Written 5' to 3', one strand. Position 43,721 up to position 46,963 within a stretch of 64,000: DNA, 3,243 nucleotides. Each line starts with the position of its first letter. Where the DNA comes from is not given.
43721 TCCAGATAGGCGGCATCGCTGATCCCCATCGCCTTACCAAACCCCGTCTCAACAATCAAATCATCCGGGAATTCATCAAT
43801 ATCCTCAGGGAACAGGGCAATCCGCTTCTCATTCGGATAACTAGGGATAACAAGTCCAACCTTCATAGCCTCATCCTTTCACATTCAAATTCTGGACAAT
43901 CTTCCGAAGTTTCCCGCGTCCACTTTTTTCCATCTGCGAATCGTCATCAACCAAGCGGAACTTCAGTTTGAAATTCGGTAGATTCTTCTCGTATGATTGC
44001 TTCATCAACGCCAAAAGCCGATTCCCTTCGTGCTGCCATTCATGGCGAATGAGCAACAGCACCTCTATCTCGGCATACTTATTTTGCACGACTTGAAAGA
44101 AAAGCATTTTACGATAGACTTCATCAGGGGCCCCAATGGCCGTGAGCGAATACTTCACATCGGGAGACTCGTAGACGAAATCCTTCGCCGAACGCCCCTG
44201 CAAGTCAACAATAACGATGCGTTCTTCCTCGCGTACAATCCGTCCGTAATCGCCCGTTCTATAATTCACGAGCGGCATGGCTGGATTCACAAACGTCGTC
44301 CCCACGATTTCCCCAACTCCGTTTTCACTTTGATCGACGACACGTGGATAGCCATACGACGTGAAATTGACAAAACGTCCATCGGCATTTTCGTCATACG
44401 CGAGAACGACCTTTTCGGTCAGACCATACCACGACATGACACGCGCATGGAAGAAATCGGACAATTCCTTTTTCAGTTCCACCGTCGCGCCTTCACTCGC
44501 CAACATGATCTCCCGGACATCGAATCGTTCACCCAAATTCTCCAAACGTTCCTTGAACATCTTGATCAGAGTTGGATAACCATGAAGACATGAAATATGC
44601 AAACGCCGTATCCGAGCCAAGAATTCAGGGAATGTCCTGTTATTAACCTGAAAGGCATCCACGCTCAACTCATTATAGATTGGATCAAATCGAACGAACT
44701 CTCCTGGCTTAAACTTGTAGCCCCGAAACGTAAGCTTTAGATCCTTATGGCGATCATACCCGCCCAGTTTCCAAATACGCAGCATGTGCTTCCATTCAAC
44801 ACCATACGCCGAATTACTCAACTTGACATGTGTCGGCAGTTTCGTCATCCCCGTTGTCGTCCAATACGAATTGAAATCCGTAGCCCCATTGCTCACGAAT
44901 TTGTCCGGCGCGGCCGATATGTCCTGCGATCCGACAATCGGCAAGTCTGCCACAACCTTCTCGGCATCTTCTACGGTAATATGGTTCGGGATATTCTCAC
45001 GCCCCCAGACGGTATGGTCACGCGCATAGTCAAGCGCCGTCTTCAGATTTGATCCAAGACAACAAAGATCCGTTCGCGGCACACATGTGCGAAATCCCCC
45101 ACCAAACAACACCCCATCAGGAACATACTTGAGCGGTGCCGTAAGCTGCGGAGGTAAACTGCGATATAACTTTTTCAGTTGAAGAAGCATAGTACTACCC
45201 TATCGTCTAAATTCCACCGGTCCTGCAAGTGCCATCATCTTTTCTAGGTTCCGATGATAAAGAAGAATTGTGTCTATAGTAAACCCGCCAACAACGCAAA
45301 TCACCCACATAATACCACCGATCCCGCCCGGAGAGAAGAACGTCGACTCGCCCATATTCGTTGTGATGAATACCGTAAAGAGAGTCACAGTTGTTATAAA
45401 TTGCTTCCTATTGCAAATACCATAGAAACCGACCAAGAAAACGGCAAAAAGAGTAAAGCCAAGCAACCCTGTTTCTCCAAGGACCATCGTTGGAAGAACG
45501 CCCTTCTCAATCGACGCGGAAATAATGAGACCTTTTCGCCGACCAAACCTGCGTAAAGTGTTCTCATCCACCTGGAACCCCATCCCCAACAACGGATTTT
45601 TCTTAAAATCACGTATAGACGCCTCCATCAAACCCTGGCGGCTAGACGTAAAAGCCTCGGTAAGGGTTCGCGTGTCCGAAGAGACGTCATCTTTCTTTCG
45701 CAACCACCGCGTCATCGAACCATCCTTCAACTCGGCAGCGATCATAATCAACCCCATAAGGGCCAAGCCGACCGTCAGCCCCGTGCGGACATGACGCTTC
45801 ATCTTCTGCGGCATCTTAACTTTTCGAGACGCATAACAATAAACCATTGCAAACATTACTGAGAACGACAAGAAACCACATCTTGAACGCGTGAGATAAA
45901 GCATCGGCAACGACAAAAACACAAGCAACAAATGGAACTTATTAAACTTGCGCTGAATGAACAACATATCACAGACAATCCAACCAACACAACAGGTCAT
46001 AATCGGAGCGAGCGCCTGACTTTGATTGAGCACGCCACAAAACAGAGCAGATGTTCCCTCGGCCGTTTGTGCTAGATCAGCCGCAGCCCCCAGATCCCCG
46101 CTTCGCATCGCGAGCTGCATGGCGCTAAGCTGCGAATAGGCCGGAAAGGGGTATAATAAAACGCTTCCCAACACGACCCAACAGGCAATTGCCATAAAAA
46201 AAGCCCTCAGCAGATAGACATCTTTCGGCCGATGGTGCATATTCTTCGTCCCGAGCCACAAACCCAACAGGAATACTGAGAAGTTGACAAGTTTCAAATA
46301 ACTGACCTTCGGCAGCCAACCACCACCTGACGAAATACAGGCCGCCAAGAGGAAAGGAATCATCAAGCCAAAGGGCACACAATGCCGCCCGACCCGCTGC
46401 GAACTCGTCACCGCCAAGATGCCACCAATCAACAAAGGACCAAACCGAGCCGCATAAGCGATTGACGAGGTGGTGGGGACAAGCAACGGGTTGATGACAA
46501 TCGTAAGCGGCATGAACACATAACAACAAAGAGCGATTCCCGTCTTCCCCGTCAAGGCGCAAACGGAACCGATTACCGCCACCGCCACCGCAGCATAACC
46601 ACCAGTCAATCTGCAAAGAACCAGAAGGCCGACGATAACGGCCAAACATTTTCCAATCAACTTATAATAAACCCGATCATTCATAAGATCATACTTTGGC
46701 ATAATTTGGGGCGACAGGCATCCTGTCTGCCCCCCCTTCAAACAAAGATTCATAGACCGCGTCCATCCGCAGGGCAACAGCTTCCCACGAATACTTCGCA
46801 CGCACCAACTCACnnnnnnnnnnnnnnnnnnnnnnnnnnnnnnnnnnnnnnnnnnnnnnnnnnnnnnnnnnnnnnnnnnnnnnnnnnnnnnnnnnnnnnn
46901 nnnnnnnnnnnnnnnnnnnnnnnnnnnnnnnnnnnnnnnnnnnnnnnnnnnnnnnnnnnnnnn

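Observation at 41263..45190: Opine-synthase / ATP-grasp / CapK-ligase / acyltransferase cassette: predicted carboxyethyl-amino-acid decoration of a surface glycan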

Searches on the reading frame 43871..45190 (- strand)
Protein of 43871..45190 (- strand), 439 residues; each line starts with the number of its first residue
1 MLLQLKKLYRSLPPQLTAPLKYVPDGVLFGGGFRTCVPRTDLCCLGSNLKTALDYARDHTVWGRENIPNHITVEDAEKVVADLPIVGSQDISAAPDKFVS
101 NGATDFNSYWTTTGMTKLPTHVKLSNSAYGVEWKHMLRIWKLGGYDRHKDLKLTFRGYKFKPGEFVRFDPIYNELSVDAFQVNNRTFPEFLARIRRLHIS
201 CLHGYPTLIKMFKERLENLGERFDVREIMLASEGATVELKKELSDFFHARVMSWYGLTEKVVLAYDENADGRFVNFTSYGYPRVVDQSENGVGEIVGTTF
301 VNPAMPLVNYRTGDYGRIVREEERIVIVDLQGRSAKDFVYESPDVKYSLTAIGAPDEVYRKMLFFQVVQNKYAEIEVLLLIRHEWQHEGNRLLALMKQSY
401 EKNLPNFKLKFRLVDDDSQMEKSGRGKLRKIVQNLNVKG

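Call 4: search_protein_families(library=pfam, proteins=[window:43871-45190:-], max_evalue=0.01)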
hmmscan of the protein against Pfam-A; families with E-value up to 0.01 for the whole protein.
window:43871-45190:- (439 aa): 1 family
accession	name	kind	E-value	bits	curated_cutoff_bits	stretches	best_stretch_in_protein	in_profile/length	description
PF00501.34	AMP-binding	-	3.6e-06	26.5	29.9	1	188-288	245-359/384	AMP-binding enzyme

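Call 5: search_protein_families(library=ncbifam, proteins=[window:43871-45190:-], max_evalue=0.01)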
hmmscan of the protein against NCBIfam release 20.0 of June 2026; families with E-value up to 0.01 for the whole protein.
window:43871-45190:- (439 aa): 6 families
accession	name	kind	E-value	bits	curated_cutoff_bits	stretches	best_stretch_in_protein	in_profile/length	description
NF045666.1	DVU1553_fam_AMP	equivalog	3.2e-16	59.3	300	1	184-321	168-313/331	DVU_1553 family AMP-dependent CoA ligase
NF041878.1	paak_haloarch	equivalog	2.2e-07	29.8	700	1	48-322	20-308/427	phenylacetate--CoA ligase PaaK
TIGR01733.1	AA-adenyl-dom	subfamily_domain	1.5e-05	24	317.4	1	182-267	194-284/409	amino acid adenylation domain-containing protein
TIGR02155.1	PA_CoA_ligase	equivalog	4.5e-05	22.2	646.3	1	220-326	192-307/422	phenylacetate--CoA ligase PaaK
NF053551.1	FlxY_rubin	equivalog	0.00063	18.6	520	0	289-320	273-304/424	flexirubin biosynthesis putative acyl-CoA ligase FlxY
NF006754.0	PRK09274.1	equivalog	0.0037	15.5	478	1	190-261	255-329/555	fatty acid CoA ligase family protein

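Call 7: search_solved_structures(query=window:43871-45190:-, max_evalue=0.01)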
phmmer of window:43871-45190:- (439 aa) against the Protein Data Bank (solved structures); distinct sequences matched with E-value up to 0.01: 1.
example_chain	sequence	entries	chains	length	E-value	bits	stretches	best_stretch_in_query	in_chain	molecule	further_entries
9s3l_A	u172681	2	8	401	0.0003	23.1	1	195-321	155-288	Phenylacetate-CoA ligase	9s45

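Call 51: find_homologous_proteins(query=window:43871-45190:-, max_evalue=0.00001)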
Query window:43871-45190:- (439 aa): 111 proteins with E <= 0.00001 among 5955 candidates.
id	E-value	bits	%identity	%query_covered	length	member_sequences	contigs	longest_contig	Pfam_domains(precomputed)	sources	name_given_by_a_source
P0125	0.0e+0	1015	100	100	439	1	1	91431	PF00501.35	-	-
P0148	2.6e-252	855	83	100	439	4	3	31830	-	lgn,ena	-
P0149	4.3e-245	832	81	99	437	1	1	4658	-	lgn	-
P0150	1.7e-238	810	80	99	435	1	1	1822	PF00501.35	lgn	-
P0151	9.5e-233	791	77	100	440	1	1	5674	PF00501.35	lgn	-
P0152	7.0e-200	683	67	100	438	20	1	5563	PF00501.35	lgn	-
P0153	2.0e-199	681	66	100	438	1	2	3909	PF00501.35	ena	-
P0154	6.0e-197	673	66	100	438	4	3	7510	PF00501.35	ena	-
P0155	9.6e-197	672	65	100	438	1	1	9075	PF00501.35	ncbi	-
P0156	1.5e-195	668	67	99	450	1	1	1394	PF00501.35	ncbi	-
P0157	6.4e-172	591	69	85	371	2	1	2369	PF00501.35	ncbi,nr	ncbi:MAG: AMP-binding protein, partial [Synergistaceae bacterium]|nr:AMP-binding protein [Synergista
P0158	1.7e-169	583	61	99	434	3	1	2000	PF00501.35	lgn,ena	-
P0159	4.2e-168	578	58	99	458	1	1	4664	-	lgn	-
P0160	6.3e-168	577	57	99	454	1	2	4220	-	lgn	-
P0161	7.1e-168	577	59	100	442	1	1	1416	PF00501.35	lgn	-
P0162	8.4e-168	577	58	100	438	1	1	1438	PF00501.35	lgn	-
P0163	4.3e-167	575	58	100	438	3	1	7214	PF00501.35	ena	-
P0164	7.7e-167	574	58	99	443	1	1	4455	PF00501.35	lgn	-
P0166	4.0e-165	568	57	99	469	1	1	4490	PF00501.35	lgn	-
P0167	6.0e-165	568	57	98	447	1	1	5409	PF00501.35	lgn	-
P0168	4.5e-164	565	58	99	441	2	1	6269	PF00501.35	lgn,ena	-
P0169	5.5e-164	564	59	100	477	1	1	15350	PF00501.35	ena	-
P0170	5.7e-164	564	59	99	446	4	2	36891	PF00501.35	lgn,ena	-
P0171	6.8e-163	561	57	100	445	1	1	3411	PF00501.35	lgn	-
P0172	9.9e-163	560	59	99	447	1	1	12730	PF00501.35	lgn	-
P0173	1.1e-162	560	58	99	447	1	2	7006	PF00501.35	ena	-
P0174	1.5e-161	556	58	100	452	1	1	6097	PF00501.35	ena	-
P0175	5.5e-161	554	58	99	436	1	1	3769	PF00501.35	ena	-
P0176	2.7e-160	552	56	99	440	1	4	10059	PF27533.1,PF00501.35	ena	-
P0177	9.5e-160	550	55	99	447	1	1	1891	PF00501.35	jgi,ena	-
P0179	2.4e-157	543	56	100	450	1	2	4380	PF00501.35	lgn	-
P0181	2.8e-156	539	54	99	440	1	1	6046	PF00501.35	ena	-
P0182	3.9e-155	535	54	99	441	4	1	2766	PF00501.35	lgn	-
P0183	7.5e-153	528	54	99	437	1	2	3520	PF00501.35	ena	-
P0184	1.0e-152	527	53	99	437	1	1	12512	PF00501.35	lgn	-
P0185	2.1e-151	523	51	100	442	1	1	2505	PF00501.35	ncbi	-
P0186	6.9e-151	521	53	99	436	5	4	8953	PF00501.35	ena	-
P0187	6.3e-150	518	53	99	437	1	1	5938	PF00501.35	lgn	-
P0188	7.5e-148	511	53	100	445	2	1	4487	PF00501.35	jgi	-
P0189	4.0e-147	509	53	100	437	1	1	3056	PF00501.35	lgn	-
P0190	8.0e-147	508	52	99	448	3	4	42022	PF00501.35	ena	-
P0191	2.0e-146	506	54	99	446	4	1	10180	PF00501.35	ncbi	-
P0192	9.5e-145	501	51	100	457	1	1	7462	PF00501.35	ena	-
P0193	5.3e-144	499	51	99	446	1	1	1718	PF00501.35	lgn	-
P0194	9.3e-144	498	52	99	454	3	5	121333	PF00501.35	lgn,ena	-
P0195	1.4e-143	497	52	99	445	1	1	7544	PF00501.35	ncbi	-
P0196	1.4e-143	497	52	100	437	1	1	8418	PF27533.1,PF00501.35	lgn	-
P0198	3.4e-143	496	53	100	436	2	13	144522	PF00501.35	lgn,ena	-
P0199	1.4e-142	494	51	100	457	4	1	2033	PF00501.35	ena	-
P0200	2.7e-142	493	51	100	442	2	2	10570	PF00501.35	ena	-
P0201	1.7e-141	490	51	100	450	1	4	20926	PF00501.35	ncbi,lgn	-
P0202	6.0e-141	488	51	99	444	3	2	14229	PF00501.35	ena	-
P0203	2.3e-140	487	52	99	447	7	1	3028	PF00501.35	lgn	-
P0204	7.9e-140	485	52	99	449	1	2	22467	PF00501.35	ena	-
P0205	6.2e-139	482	52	99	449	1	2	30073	PF00501.35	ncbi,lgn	-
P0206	7.6e-139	482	53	99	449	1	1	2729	PF00501.35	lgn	-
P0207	3.8e-138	479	51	100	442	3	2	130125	PF00501.35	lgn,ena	-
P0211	1.0e-132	461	50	96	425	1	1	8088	PF00501.35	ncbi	-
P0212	2.8e-124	434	61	70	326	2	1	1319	PF00501.35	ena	-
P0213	4.7e-119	416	50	89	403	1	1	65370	PF00501.35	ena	-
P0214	2.0e-118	414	53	83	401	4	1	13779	PF00501.35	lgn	-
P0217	4.2e-103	364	42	100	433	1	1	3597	PF00501.35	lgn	-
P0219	4.1e-100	354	40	100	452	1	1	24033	PF00501.35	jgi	jgi:phenylacetate-CoA ligase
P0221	2.1e-97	345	41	99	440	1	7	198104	PF00501.35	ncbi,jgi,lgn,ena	jgi:phenylacetate-CoA ligase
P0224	4.1e-95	337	37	99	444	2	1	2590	PF00501.35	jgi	-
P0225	1.2e-94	336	39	100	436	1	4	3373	PF00501.35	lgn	-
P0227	1.1e-93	333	39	99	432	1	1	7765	PF00501.35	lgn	-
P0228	1.7e-93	332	40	99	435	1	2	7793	PF00501.35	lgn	-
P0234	5.1e-91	324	38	100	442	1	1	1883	PF00501.35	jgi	jgi:phenylacetate-CoA ligase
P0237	2.8e-90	322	38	100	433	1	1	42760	PF00501.35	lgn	-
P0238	6.9e-89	317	39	99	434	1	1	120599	PF27533.1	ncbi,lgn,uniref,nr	ncbi:hypothetical protein [Vibrio breoganii]|uniref:hypothetical protein n=1 Tax=Vibrio breoganii Ta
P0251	1.2e-29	122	27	79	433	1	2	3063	PF00501.35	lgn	-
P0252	2.1e-29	121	29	82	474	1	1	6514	PF00501.35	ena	-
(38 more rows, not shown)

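Call 52: find_encoding_contigs(protein=P0198, flank=6000, max_places=1)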
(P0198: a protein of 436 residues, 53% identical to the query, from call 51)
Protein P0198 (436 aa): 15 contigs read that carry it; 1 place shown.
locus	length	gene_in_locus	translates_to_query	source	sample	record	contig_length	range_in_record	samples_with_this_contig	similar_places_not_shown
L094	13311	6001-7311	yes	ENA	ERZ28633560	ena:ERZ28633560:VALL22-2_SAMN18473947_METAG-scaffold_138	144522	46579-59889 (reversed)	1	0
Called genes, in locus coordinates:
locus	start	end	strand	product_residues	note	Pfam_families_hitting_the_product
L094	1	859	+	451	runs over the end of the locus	PF04932:Wzy_C (weak)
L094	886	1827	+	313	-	-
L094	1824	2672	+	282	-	PF00535:Glycos_transf_2, PF10111:Glyco_tranf_2_2 (weak), PF13641:Glyco_tranf_2_3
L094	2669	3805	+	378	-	PF00534:Glycos_transf_1, PF13692:Glyco_trans_1_4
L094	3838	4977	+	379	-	PF13579:Glyco_trans_4_4 (faint), PF00534:Glycos_transf_1, PF13692:Glyco_trans_1_4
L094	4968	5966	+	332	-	PF09587:PGA_cap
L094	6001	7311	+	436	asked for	PF00501:AMP-binding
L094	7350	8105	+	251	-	PF03721:UDPG_MGDP_dh_N (faint), PF00984:UDPG_MGDP_dh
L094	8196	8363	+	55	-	-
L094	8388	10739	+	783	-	PF00107:ADH_zinc_N, PF01408:GFO_IDH_MocA, PF02894:GFO_IDH_MocA_C, PF22725:GFO_IDH_MocA_C3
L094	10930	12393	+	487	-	PF16889:Hepar_II_III_N, PF07940:Hepar_II_III_C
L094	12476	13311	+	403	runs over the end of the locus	PF13439:Glyco_transf_4, PF13579:Glyco_trans_4_4, PF00534:Glycos_transf_1, PF13692:Glyco_trans_1_4, PF13524:Glyco_trans_1_2 (weak)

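Call 53: find_encoding_contigs(protein=P0221, flank=6000, max_places=1)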
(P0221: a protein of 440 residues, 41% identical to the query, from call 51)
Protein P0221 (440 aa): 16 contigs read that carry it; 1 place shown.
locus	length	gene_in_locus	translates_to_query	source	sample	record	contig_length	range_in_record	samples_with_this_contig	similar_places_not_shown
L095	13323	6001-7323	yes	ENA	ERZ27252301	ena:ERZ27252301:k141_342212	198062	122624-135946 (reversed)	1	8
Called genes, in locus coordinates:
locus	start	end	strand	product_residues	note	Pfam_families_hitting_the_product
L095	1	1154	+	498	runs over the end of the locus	PF04932:Wzy_C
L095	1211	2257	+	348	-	PF13439:Glyco_transf_4, PF13579:Glyco_trans_4_4, PF00534:Glycos_transf_1, PF13692:Glyco_trans_1_4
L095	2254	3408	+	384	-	PF20706:GT4-conflict (weak), PF00534:Glycos_transf_1, PF13692:Glyco_trans_1_4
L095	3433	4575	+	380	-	PF13439:Glyco_transf_4 (weak), PF00534:Glycos_transf_1, PF13692:Glyco_trans_1_4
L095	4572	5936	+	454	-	PF04015:DUF362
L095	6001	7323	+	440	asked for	PF00501:AMP-binding (weak)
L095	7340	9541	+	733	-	PF08240:ADH_N, PF00107:ADH_zinc_N, PF01408:GFO_IDH_MocA, PF02894:GFO_IDH_MocA_C (weak), PF22725:GFO_IDH_MocA_C3 (weak)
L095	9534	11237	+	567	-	PF16889:Hepar_II_III_N, PF07940:Hepar_II_III_C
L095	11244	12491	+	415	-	PF13439:Glyco_transf_4, PF13579:Glyco_trans_4_4, PF00534:Glycos_transf_1, PF13692:Glyco_trans_1_4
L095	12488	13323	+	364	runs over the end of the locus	PF02350:Epimerase_2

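Call 54: find_encoding_contigs(protein=P0238, flank=6000, max_places=1)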
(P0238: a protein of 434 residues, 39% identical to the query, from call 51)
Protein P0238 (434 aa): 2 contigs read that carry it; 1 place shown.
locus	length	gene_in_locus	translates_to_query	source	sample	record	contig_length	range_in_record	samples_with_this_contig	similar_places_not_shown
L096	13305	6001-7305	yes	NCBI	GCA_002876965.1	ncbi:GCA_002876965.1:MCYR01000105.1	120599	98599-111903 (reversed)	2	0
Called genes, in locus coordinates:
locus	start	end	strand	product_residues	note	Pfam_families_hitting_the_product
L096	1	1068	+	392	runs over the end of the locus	PF00534:Glycos_transf_1, PF13692:Glyco_trans_1_4, PF13524:Glyco_trans_1_2 (weak)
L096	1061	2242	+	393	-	-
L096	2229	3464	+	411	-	-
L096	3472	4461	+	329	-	-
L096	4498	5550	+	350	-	PF09587:PGA_cap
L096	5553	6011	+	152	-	PF00132:Hexapep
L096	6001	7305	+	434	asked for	PF27533:CapK_C (weak)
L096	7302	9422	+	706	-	PF00107:ADH_zinc_N, PF16912:Glu_dehyd_C (faint), PF13602:ADH_zinc_N_2 (faint), PF01408:GFO_IDH_MocA, PF02894:GFO_IDH_MocA_C (weak), PF22725:GFO_IDH_MocA_C3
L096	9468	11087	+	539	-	PF16889:Hepar_II_III_N, PF07940:Hepar_II_III_C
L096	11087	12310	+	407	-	PF13439:Glyco_transf_4, PF13579:Glyco_trans_4_4, PF00534:Glycos_transf_1, PF13692:Glyco_trans_1_4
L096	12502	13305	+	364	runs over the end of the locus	PF00953:Glycos_transf_4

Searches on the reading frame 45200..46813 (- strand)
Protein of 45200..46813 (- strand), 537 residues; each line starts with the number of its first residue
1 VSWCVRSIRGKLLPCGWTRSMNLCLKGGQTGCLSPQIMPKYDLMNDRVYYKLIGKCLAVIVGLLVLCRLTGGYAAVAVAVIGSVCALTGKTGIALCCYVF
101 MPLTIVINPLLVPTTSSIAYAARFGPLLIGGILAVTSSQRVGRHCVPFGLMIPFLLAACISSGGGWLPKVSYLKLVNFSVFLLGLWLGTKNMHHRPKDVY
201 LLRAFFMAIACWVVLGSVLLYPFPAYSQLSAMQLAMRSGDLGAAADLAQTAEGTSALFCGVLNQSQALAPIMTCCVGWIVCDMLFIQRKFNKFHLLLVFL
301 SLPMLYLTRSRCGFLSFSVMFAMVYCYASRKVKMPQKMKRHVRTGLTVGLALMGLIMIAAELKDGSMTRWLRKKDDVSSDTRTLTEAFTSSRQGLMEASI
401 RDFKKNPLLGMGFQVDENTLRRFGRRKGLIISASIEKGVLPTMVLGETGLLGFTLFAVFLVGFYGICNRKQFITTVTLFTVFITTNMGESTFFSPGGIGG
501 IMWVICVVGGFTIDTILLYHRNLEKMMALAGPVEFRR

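Call 4: search_protein_families(library=pfam, proteins=[window:45200-46813:-], max_evalue=0.01)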
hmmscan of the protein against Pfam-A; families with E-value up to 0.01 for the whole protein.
window:45200-46813:- (537 aa): 1 family
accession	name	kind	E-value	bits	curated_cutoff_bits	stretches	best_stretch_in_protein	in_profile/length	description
PF04932.20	Wzy_C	-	4.9e-09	36.6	31.7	1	296-456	1-148/149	O-Antigen ligase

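Call 5: search_protein_families(library=ncbifam, proteins=[window:45200-46813:-], max_evalue=0.01)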
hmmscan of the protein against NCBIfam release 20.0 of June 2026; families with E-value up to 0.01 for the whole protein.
window:45200-46813:- (537 aa): 1 family
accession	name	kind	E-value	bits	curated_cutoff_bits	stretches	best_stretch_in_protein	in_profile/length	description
NF058641.1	TfpM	equivalog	1.8e-05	24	600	1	286-460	162-304/421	O-linking oligosaccharyltransferase TfpM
